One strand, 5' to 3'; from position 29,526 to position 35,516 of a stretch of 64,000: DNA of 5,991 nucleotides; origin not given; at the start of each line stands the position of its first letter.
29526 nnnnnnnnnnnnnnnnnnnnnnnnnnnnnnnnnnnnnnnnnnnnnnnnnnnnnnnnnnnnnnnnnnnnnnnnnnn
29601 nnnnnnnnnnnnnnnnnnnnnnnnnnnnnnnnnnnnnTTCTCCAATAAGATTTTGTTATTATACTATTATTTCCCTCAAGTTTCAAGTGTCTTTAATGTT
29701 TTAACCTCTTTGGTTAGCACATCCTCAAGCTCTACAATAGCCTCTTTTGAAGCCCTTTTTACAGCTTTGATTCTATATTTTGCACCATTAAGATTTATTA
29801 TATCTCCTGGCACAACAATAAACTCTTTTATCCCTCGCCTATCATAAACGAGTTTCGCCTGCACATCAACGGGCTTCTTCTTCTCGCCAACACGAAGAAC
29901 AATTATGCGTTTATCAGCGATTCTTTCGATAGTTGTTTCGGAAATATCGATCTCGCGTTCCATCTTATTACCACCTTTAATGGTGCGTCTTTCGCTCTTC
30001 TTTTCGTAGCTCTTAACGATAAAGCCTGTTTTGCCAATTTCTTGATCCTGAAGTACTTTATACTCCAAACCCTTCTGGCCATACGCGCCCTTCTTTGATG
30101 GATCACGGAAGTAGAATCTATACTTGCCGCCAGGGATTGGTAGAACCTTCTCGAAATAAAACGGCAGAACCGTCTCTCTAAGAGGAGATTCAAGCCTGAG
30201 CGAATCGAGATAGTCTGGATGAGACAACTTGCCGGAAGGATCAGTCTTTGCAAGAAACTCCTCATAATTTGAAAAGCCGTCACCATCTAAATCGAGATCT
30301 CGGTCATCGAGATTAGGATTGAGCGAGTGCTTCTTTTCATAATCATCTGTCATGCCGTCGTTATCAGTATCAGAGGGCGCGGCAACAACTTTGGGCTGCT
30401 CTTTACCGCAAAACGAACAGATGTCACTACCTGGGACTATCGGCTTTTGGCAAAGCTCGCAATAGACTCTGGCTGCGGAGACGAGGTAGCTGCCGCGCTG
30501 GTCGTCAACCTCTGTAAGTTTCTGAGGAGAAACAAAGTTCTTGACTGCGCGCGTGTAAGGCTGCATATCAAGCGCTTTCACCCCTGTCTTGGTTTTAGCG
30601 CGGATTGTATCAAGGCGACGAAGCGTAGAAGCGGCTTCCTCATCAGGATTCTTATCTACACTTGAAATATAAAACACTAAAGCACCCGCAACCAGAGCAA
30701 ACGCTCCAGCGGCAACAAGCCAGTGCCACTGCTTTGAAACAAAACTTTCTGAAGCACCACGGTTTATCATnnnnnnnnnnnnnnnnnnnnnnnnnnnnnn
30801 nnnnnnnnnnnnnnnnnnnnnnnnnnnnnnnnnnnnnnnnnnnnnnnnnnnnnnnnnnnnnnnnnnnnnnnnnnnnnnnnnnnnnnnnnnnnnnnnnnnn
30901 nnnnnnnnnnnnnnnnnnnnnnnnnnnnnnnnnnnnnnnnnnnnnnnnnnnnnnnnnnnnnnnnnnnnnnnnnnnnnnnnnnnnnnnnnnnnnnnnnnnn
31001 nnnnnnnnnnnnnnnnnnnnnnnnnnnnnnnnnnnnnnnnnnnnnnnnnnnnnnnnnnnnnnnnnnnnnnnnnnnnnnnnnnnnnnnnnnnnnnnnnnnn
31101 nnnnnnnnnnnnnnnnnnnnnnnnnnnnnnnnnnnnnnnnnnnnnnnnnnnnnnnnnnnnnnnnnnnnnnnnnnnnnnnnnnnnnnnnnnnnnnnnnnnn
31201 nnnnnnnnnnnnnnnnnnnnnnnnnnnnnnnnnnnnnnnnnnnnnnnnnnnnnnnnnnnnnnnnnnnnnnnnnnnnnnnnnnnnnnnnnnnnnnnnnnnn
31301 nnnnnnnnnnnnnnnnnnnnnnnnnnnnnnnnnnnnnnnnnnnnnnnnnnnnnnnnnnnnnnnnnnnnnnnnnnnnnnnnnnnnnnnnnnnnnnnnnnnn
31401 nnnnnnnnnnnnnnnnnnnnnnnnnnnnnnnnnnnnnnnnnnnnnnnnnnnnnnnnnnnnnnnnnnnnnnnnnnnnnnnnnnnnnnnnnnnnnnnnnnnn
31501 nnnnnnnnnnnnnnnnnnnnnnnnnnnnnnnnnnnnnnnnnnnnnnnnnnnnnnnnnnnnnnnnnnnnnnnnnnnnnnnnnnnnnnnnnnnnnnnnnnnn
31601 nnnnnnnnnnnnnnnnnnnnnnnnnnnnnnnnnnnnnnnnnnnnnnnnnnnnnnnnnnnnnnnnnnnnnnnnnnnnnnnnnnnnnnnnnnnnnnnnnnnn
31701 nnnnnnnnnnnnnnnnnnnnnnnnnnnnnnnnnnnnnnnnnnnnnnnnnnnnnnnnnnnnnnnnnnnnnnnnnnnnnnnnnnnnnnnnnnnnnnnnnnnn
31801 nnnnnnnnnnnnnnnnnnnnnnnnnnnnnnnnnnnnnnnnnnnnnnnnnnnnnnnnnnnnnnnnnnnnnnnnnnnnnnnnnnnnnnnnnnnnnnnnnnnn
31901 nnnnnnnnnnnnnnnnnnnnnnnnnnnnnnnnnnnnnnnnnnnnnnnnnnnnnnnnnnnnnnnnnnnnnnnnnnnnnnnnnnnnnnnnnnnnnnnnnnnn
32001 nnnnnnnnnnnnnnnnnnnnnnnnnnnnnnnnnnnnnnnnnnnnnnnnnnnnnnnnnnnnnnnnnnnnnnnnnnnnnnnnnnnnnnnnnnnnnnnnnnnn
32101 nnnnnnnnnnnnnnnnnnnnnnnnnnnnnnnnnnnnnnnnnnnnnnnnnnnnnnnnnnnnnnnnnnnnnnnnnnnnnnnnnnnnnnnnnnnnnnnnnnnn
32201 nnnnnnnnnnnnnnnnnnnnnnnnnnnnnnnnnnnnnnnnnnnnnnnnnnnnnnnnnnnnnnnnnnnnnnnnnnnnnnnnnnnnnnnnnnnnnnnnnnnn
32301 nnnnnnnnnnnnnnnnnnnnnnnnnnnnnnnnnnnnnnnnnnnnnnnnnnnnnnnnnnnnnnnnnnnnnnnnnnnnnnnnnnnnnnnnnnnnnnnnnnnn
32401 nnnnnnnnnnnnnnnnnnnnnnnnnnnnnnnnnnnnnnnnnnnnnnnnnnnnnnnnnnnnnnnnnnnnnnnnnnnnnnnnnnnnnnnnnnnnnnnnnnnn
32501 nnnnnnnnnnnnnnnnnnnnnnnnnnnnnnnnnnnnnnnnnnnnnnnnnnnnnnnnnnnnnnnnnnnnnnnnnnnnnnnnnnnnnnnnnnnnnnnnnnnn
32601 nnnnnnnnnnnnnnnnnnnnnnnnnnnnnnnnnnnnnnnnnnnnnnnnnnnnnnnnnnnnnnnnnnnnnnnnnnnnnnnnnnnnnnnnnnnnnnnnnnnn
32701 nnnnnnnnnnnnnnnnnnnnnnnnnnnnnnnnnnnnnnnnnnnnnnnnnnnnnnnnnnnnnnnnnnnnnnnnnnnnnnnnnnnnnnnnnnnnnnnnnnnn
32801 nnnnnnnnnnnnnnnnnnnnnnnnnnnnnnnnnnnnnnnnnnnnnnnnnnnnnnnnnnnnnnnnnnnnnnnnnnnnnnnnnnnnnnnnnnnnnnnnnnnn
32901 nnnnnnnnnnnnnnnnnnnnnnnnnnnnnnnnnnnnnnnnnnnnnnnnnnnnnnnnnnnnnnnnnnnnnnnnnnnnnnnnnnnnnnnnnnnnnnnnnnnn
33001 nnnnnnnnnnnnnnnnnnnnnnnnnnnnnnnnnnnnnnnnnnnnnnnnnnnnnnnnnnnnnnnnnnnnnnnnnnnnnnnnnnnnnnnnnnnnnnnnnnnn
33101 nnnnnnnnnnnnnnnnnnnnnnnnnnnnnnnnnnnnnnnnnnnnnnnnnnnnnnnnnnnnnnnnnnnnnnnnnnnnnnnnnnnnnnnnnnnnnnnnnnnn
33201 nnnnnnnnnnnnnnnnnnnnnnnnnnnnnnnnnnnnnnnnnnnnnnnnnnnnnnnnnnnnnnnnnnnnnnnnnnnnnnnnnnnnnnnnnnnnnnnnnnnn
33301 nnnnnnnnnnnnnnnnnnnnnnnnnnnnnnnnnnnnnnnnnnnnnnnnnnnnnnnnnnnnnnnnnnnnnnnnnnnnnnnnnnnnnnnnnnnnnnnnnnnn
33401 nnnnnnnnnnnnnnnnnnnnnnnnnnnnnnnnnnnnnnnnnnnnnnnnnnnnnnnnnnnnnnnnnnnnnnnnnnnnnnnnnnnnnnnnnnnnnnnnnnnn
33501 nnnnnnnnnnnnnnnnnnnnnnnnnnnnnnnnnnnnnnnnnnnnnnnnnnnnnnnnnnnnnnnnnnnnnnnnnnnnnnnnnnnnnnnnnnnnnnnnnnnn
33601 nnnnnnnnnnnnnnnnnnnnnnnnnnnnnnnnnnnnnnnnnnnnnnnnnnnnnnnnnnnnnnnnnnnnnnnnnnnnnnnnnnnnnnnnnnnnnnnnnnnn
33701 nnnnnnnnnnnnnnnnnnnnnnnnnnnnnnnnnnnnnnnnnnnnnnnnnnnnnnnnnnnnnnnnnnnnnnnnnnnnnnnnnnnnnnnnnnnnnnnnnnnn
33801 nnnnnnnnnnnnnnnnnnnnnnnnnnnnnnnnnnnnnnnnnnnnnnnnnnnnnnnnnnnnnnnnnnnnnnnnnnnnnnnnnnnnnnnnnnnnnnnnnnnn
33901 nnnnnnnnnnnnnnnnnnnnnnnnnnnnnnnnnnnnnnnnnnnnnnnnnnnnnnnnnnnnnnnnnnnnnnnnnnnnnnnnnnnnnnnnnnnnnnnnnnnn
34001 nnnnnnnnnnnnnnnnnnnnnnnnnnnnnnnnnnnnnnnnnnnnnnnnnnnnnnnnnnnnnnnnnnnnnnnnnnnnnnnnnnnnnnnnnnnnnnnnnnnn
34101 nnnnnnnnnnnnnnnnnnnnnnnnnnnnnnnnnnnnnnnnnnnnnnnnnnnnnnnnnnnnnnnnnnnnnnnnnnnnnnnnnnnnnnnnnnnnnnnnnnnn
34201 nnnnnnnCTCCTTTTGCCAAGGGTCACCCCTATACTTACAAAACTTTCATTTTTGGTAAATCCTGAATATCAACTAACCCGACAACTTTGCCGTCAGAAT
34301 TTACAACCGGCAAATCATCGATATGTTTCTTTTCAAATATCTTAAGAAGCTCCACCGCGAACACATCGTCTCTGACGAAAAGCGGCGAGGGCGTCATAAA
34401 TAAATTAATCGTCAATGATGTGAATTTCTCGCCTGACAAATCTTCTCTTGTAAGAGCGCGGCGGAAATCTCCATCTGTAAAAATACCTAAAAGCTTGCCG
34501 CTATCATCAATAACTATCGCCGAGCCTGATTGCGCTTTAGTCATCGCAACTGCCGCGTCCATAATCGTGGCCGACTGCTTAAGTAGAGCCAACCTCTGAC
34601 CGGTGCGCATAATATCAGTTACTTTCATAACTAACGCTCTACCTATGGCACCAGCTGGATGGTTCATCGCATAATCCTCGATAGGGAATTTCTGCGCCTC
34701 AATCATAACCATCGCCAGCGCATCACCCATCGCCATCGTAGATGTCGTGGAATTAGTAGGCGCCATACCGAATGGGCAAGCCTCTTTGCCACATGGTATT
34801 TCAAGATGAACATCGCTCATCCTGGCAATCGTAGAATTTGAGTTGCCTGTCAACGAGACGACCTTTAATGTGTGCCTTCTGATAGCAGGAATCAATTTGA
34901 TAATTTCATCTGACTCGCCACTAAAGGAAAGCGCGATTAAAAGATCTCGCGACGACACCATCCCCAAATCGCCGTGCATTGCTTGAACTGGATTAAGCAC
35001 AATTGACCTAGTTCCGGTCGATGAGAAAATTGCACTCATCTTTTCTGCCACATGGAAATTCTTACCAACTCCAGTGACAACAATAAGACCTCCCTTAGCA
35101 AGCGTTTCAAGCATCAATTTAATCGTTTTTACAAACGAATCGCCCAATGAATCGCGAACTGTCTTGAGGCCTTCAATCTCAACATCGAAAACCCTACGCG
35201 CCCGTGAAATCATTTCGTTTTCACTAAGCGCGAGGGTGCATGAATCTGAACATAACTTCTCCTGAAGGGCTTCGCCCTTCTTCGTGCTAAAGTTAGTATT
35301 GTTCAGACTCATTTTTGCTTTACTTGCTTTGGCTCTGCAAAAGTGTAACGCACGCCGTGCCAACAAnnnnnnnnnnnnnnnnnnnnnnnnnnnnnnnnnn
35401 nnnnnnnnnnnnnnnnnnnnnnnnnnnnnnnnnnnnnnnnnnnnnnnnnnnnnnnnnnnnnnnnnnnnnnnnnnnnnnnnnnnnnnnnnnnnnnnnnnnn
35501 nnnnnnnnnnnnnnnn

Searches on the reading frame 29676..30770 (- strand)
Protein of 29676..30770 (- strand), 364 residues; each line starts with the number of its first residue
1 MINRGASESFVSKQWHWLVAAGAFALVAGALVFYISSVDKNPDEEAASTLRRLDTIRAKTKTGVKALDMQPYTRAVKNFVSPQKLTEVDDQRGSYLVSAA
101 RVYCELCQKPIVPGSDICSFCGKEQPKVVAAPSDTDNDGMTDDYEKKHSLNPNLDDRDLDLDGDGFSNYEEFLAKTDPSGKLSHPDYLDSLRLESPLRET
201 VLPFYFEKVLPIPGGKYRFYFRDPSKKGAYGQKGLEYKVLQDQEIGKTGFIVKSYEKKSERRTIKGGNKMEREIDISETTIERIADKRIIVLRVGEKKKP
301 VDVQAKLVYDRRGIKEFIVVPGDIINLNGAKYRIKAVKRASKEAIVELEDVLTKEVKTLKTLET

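Call 8: search_protein_families(library=pfam, proteins=[window:29676-30770:-], max_evalue=0.01)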
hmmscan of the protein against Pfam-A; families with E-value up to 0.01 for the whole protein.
window:29676-30770:- (364 aa): 1 family
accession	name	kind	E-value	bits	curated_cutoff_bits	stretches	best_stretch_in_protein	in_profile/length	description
PF18884.5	TSP3_bac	-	2.1e-09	37.5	25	2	160-178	1-19/22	Bacterial TSP3 repeat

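Call 9: search_protein_families(library=ncbifam, proteins=[window:29676-30770:-], max_evalue=0.01)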
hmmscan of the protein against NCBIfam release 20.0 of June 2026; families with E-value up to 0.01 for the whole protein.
window:29676-30770:- (364 aa): 2 families
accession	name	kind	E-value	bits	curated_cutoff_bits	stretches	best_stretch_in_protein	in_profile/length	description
NF042425.1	Amuc_1099_fam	equivalog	2e-12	47.3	50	1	155-323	124-293/321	Amuc_1099 family pilus-like system protein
NF047639.1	throspo3_MtsD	equivalog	0.0011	17.2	800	1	126-179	474-528/651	cell-cell cohesion protein MtsD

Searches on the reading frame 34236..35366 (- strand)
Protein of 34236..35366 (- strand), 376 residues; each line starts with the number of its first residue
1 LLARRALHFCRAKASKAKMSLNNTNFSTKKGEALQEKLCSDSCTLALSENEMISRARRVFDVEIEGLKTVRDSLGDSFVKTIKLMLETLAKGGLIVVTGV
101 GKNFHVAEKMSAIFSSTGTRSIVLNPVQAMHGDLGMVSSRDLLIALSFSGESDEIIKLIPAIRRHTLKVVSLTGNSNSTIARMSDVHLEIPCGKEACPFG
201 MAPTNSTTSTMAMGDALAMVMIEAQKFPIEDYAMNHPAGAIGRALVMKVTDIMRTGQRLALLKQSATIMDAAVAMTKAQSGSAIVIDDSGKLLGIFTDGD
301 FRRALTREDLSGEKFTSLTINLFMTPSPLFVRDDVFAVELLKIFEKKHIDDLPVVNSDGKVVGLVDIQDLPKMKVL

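Call 8: search_protein_families(library=pfam, proteins=[window:34236-35366:-], max_evalue=0.01)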
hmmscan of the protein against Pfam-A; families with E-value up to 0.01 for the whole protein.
window:34236-35366:- (376 aa): 3 families
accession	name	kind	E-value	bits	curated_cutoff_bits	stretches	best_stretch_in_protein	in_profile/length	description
PF01380.27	SIS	-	3.8e-24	85.4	25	1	91-219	4-130/131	SIS domain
PF00571.33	CBS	-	6.8e-20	71.6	24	2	323-370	4-51/57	CBS domain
PF13580.11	SIS_2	-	2e-06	28.3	27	0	137-174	101-138/138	SIS domain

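Call 9: search_protein_families(library=ncbifam, proteins=[window:34236-35366:-], max_evalue=0.01)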
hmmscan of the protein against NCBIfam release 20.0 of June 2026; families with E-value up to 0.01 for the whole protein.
window:34236-35366:- (376 aa): 38 families (the best 25 are shown)
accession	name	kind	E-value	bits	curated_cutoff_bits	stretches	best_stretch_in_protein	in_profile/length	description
TIGR00393.1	kpsF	subfamily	1.9e-87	293.2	203.7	1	93-365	1-267/268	KpsF/GutQ family sugar-phosphate isomerase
NF008141.0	PRK10892.1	equivalog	3e-84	283.1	505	1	53-373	13-325/328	arabinose-5-phosphate isomerase KdsD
NF008581.0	PRK11543.1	equivalog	3.5e-75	253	481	1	50-371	3-316/321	arabinose-5-phosphate isomerase GutQ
NF011447.0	PRK14869.2-3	equivalog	1.5e-11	43.6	522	1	243-319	64-138/540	putative manganese-dependent inorganic diphosphatase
NF041755.1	RuMP_HxlAB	equivalog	8.7e-10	38.1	500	1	137-236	286-387/391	bifunctional 3-hexulose-6-phosphate synthase/6-phospho-3-hexuloisomerase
NF040776.2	AlsR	equivalog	8.7e-10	38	400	1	56-192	96-229/279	transcriptional repressor AlsR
NF010546.0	PRK13936.1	equivalog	2.8e-09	37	276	1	138-193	110-168/197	phosphoheptose isomerase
NF041552.1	TF_PrdR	equivalog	6.5e-09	34.7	795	1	247-370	6-121/577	sigma-54 dependent transcriptional regulator PrdR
NF001628.0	PRK00414.1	equivalog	7.7e-09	35.4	265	1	138-192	110-164/192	D-sedoheptulose 7-phosphate isomerase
NF011449.0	PRK14869.2-5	equivalog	1.3e-08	34.3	411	1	217-300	120-200/451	putative manganese-dependent inorganic diphosphatase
NF001484.0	PRK00331.1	subfamily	1.7e-08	33.3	381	1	68-226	263-417/601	isomerizing glutamine--fructose-6-phosphate transaminase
NF008458.0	PRK11337.1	equivalog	1.9e-08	33.7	378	1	58-190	110-239/293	MurR/RpiR family transcriptional regulator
NF008590.0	PRK11557.1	equivalog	3.1e-08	33.4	355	1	86-224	126-262/282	MurR/RpiR family transcriptional regulator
TIGR01302.1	IMP_dehydrog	equivalog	5e-08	32.2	481.5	1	266-374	97-200/450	IMP dehydrogenase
NF053704.1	TransRegCcpNBacil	equivalog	5.5e-08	32.4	260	1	259-363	84-191/208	transcriptional regulator CcpN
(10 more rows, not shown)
